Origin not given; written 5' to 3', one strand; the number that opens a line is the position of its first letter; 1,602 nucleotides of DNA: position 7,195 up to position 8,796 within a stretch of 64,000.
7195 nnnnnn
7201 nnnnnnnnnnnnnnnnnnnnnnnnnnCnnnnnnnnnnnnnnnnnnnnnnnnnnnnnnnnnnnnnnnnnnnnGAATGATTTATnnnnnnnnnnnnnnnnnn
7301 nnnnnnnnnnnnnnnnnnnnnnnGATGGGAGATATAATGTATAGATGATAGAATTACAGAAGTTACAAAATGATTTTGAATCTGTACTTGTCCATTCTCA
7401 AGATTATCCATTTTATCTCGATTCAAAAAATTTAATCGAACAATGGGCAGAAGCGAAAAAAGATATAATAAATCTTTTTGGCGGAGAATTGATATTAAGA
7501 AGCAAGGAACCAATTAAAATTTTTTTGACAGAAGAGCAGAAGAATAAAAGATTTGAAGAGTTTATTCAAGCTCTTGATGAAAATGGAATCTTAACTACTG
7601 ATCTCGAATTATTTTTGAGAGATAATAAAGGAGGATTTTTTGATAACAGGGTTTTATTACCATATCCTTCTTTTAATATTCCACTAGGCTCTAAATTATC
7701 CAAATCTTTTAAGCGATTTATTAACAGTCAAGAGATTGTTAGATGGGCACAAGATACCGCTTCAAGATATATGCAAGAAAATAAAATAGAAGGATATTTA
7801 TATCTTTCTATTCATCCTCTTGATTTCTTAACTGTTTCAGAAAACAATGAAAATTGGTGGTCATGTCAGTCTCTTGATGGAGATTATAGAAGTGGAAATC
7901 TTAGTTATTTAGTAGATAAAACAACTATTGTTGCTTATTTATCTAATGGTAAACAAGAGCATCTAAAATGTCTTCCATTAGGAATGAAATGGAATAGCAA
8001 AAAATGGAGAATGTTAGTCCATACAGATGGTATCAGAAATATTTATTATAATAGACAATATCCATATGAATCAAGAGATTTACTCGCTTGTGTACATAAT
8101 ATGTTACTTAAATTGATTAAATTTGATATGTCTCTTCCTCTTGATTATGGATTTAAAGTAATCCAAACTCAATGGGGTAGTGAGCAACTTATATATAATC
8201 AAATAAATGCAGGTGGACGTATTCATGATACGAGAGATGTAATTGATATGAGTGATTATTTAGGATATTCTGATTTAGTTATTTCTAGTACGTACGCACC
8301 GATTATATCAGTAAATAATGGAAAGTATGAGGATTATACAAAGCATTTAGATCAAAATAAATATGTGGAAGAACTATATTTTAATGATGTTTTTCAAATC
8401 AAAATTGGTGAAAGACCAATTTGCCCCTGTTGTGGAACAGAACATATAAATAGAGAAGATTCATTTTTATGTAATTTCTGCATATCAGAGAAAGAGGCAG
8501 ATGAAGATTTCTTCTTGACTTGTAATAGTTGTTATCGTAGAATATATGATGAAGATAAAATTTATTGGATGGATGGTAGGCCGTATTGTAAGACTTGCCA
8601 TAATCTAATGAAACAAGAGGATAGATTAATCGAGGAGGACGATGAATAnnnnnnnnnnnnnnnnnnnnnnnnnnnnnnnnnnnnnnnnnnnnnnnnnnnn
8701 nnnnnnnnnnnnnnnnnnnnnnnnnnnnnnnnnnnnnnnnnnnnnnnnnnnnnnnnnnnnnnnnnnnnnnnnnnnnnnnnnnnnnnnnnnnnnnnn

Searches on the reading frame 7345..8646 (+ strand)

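Call 31: search_protein_families(library=phrogs, max_evalue=0.00001, proteins=[window:7345-8646:+])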
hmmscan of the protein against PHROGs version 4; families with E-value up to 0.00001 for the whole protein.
window:7345-8646:+ (434 aa): 1 family
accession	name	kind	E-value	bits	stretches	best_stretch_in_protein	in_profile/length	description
phrog_18912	-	unknown function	2.2e-16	61.1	1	27-257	41-276/409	-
